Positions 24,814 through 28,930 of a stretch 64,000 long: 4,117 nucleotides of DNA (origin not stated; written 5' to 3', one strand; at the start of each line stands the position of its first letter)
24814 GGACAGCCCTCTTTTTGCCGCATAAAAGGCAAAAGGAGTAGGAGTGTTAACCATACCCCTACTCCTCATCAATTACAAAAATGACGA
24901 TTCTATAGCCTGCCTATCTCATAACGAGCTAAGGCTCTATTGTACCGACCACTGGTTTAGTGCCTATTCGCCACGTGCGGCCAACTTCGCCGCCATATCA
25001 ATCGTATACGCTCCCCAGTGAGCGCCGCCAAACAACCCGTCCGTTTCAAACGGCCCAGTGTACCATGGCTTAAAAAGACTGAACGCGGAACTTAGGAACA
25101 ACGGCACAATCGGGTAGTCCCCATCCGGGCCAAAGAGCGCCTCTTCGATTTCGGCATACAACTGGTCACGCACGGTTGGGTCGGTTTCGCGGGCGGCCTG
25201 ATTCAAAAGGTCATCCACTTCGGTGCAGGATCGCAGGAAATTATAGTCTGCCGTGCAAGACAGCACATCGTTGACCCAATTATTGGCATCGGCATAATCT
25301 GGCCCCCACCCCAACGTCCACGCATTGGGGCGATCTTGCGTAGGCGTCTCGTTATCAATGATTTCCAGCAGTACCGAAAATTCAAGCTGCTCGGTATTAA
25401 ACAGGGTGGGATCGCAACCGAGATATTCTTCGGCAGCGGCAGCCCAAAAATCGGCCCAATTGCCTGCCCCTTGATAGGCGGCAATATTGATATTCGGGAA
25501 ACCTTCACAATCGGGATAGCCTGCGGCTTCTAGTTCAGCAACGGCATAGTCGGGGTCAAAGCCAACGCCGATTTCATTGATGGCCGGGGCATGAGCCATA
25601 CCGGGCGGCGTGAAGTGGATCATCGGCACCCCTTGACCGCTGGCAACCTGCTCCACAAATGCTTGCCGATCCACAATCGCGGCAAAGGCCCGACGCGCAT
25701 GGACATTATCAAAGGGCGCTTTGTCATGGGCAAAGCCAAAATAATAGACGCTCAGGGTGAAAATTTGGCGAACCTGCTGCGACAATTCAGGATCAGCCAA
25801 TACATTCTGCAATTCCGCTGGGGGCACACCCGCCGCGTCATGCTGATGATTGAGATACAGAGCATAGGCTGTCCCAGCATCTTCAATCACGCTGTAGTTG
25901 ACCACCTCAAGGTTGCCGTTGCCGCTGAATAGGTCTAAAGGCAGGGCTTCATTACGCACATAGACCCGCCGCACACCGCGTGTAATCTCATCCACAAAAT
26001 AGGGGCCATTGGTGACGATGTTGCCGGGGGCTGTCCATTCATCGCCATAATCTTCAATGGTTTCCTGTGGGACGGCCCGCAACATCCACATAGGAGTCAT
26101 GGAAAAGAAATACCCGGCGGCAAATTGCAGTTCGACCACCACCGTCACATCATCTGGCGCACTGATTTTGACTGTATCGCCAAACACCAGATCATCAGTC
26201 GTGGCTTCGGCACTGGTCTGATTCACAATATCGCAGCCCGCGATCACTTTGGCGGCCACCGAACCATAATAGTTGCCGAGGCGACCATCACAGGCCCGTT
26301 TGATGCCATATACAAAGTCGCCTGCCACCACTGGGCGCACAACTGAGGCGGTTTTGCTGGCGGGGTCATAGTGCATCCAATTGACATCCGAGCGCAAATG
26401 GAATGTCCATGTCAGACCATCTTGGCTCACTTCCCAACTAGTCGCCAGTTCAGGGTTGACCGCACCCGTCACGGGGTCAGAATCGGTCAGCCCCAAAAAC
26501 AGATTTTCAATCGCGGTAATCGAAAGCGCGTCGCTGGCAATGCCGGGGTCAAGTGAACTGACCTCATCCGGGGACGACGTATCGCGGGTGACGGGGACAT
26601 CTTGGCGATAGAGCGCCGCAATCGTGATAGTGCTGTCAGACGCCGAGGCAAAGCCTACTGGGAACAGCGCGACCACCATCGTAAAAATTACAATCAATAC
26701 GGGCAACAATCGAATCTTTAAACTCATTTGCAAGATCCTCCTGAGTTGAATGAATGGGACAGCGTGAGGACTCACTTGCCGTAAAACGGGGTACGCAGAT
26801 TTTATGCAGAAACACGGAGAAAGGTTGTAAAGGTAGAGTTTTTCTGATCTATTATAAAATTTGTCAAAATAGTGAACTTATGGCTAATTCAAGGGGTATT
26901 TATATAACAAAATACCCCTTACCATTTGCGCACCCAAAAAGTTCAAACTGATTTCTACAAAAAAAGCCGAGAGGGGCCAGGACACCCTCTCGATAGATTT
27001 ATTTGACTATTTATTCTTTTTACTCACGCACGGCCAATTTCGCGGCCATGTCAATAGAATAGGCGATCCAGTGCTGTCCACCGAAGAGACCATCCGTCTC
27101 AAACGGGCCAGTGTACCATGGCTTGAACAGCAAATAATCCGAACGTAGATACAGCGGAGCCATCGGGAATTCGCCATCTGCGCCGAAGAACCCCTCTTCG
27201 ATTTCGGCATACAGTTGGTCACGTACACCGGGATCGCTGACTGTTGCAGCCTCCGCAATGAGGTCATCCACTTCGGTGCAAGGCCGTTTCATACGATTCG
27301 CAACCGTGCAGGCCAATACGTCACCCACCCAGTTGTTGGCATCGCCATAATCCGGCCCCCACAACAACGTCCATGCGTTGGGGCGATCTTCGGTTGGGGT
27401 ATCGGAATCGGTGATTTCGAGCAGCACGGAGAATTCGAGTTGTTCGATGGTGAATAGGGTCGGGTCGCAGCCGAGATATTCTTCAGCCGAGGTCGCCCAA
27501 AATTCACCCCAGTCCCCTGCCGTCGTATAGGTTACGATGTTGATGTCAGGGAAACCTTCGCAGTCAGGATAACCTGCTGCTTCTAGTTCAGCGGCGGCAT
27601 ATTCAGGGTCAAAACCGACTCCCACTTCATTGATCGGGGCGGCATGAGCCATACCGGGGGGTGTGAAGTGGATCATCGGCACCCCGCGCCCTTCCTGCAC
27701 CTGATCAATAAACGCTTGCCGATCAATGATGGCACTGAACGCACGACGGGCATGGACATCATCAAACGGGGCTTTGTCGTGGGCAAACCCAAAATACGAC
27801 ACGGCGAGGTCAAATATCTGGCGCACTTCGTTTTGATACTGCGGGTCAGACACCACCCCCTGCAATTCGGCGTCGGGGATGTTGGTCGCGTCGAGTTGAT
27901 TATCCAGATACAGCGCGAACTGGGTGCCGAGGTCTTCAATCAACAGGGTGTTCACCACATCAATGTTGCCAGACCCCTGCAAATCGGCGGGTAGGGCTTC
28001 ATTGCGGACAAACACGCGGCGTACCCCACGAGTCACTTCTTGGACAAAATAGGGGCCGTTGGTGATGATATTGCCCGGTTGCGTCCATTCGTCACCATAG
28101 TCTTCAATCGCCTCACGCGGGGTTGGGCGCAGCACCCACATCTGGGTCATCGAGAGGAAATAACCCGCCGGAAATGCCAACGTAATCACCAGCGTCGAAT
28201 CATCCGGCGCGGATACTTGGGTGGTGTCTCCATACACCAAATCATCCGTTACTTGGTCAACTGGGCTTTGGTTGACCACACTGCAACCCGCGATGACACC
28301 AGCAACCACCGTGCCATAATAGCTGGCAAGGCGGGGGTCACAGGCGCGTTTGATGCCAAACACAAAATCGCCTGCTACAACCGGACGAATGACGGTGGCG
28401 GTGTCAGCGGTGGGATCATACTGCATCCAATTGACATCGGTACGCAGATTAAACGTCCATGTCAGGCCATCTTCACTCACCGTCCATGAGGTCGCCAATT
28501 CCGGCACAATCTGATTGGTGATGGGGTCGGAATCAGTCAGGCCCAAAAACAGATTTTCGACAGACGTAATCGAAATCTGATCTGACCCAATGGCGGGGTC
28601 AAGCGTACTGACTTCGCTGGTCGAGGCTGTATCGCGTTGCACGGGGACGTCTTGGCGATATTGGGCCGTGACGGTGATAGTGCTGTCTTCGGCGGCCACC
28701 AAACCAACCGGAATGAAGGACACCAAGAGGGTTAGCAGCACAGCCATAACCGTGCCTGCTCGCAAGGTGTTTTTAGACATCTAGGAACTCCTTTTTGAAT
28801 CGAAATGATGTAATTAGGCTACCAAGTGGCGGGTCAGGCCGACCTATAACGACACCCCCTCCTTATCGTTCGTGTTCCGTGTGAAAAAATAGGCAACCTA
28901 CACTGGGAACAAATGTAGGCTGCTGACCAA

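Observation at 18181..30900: Six tandem, individually transcribed paralogues of a family-5 solute-binding protein with no cognate ABC permease or ATPase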

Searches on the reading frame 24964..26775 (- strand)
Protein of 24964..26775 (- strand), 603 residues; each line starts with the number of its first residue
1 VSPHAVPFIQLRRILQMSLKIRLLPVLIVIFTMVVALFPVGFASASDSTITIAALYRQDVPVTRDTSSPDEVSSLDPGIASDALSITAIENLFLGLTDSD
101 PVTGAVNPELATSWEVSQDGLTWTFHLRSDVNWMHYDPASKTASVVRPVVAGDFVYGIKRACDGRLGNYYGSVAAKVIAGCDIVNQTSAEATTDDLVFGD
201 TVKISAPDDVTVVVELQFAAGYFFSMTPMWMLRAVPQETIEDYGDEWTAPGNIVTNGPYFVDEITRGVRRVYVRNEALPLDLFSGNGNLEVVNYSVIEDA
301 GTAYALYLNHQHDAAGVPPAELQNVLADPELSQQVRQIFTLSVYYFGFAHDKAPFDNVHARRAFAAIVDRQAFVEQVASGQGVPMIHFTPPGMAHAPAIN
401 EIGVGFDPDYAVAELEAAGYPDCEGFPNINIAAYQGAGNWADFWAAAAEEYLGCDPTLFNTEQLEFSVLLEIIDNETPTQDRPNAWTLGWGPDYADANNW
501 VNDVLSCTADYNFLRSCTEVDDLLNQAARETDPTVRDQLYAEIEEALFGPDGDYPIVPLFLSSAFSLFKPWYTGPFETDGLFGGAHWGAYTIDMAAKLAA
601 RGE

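Call 5: search_protein_families(library=pfam, proteins=[window:24964-26775:-], max_evalue=0.01)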
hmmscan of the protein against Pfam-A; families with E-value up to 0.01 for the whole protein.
window:24964-26775:- (603 aa): 1 family
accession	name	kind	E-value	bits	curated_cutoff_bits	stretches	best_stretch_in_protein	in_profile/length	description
PF00496.27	SBP_bac_5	-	3.3e-55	188.1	32.4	1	106-511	2-367/368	Bacterial extracellular solute-binding proteins, family 5 Middle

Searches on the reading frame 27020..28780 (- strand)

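Call 5: search_protein_families(library=pfam, proteins=[window:27020-28780:-], max_evalue=0.01)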
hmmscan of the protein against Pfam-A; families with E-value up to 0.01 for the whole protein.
window:27020-28780:- (586 aa): 1 family
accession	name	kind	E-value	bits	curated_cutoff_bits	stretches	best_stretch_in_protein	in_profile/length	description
PF00496.27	SBP_bac_5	-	4.6e-54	184.4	32.4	1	90-492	1-364/368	Bacterial extracellular solute-binding proteins, family 5 Middle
